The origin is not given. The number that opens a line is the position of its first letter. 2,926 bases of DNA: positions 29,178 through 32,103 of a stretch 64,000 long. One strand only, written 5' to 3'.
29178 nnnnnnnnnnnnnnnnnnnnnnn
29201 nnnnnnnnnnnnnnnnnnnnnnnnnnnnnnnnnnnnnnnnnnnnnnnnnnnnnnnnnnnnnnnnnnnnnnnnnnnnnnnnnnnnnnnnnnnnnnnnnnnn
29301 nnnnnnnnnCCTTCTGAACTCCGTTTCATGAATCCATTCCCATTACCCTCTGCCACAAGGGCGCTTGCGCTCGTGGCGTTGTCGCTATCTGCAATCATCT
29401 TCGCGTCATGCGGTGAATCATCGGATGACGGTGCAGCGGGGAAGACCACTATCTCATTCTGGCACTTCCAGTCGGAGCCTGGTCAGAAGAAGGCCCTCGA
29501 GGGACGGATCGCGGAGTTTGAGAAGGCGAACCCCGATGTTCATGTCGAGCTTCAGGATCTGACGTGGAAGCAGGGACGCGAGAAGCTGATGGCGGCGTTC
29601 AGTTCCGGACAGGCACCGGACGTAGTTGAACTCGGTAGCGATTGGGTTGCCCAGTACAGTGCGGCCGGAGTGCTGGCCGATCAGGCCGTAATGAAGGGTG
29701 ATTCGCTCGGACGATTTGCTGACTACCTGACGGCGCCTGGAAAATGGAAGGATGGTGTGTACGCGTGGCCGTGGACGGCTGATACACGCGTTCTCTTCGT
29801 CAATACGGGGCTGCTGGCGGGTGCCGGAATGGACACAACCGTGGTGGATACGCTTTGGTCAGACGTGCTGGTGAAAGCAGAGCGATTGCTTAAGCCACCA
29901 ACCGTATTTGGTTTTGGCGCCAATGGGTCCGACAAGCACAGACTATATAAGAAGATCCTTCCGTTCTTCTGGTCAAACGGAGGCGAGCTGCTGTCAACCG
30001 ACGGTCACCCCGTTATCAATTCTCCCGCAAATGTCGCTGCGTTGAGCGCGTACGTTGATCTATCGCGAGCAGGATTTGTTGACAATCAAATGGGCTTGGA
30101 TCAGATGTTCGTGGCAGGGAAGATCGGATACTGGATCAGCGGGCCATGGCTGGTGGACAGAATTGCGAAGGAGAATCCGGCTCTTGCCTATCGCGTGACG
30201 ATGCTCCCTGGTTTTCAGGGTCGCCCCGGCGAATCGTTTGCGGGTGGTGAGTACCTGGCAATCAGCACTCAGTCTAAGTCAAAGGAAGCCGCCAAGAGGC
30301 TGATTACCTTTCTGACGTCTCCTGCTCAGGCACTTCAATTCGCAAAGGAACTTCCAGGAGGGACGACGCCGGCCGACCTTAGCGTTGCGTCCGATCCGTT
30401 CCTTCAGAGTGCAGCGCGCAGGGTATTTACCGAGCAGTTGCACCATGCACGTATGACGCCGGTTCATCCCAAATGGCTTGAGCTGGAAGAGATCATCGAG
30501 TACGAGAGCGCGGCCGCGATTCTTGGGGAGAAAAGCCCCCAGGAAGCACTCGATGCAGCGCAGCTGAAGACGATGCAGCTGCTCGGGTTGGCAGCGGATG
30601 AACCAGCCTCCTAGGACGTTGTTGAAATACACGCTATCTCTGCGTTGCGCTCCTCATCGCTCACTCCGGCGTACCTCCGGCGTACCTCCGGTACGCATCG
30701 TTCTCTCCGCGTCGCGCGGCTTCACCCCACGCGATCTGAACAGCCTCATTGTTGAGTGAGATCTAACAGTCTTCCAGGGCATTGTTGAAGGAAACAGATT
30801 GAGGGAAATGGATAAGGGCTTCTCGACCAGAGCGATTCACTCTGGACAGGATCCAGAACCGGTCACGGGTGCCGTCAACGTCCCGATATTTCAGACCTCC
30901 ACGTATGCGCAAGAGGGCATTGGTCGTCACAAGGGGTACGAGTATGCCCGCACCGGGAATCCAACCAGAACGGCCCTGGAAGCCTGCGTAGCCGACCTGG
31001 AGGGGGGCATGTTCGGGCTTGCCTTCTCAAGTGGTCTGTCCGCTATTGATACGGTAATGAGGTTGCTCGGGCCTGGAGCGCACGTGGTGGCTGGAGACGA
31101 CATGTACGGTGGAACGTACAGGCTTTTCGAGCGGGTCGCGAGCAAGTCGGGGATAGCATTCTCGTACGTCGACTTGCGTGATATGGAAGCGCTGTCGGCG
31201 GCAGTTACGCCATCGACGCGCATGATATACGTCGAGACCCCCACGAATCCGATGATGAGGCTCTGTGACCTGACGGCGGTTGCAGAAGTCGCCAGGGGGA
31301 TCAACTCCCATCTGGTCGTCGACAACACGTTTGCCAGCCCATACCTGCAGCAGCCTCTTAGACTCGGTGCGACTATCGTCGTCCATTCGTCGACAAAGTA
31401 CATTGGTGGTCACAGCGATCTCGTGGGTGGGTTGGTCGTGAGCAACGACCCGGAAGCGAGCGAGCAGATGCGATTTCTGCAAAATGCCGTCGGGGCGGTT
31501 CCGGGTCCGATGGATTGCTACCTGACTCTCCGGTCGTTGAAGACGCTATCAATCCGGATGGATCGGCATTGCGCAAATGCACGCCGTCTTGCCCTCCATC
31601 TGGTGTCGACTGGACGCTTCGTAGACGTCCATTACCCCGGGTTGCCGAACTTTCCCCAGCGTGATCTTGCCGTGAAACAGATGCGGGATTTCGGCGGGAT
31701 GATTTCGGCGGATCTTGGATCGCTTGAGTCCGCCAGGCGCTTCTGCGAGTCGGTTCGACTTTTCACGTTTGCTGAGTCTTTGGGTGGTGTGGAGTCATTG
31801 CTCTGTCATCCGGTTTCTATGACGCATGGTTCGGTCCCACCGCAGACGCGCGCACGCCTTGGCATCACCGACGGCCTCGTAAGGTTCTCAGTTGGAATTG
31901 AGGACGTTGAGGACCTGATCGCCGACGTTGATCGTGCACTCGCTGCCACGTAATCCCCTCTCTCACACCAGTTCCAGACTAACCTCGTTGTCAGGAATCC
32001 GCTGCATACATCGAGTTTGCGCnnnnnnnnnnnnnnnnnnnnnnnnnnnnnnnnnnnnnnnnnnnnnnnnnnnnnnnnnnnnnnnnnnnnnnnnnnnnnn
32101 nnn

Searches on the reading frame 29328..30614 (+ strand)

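Call 61: search_protein_families(library=pfam, proteins=[window:29328-30614:+], max_evalue=0.001)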
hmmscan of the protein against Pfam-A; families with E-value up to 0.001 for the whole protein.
window:29328-30614:+ (428 aa): 3 families
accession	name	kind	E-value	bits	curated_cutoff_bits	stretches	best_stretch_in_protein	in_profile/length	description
PF01547.30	SBP_bac_1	-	4.6e-36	125.8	26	1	55-335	8-306/307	Bacterial extracellular solute-binding protein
PF13416.11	SBP_bac_8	-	2.9e-31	109.7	27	1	61-362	3-274/279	Bacterial extracellular solute-binding protein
PF13531.11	SBP_bac_11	-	7.2e-05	23.1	25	0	51-118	7-71/227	Bacterial extracellular solute-binding protein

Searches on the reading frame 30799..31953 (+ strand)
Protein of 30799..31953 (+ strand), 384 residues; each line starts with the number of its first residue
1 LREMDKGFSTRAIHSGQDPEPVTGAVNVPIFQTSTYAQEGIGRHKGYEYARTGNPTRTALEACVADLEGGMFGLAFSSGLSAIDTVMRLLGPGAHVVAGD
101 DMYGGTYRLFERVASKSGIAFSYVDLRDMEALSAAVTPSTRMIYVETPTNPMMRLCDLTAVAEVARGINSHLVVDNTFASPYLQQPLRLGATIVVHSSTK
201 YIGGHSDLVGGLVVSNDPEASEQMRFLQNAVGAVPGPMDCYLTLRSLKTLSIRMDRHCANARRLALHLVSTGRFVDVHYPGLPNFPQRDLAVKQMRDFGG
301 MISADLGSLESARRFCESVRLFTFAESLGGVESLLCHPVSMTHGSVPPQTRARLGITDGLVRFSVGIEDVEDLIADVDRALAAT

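Call 52: search_protein_families(library=ncbifam, proteins=[window:30799-31953:+], max_evalue=0.00001)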
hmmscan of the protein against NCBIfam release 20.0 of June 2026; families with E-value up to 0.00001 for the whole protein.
window:30799-31953:+ (384 aa): 44 families (the best 25 are shown)
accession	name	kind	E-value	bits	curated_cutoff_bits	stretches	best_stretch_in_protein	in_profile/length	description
NF005871.0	PRK07811.1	equivalog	4.4e-159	529.2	513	1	4-382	9-387/389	cystathionine gamma-synthase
NF005810.0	PRK07671.1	equivalog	2.7e-148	494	594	1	10-382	5-377/377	bifunctional cystathionine gamma-lyase/homocysteine desulfhydrase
NF004821.0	PRK06176.1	equivalog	1.3e-143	478.5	642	1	8-383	3-378/380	cystathionine gamma-synthase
NF005976.0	PRK08064.1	equivalog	6.8e-126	420.3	627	1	4-382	3-381/390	cystathionine beta-lyase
NF005695.0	PRK07503.1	equivalog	8.3e-124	413.3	666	1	3-383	5-396/403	methionine gamma-lyase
NF006095.0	PRK08247.1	equivalog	4.5e-117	390.9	585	1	9-382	7-364/369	methionine biosynthesis PLP-dependent protein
TIGR02080.1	O_succ_thio_ly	equivalog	6.6e-117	390.4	504.55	1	9-383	5-381/382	cystathionine gamma-synthase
TIGR01328.1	met_gam_lyase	equivalog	2.6e-112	375.5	549.7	1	6-382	2-389/391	methionine gamma-lyase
NF006450.0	PRK08776.1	equivalog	4e-110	368.3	730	1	9-382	14-389/405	O-succinylhomoserine (thiol)-lyase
TIGR01329.1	cysta_beta_ly_E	equivalog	1.9e-109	365.8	487.5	1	23-383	15-380/383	cystathionine beta-lyase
NF004876.0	PRK06234.1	subfamily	6.2e-106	354.8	666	1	5-382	6-396/400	methionine gamma-lyase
NF043007.1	CysBLyMetC_Staph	equivalog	2.3e-105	352.6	700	1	25-382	21-373/378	cystathionine beta-lyase MetC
NF005263.0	PRK06767.1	equivalog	1e-103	347.4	617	1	6-382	4-384/392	methionine gamma-lyase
NF006463.0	PRK08861.1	equivalog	2.5e-102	342.7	670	1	8-383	6-383/388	O-succinylhomoserine (thiol)-lyase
NF005961.0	PRK08045.1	equivalog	2e-100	336.2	690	1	8-383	5-382/386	cystathionine gamma-synthase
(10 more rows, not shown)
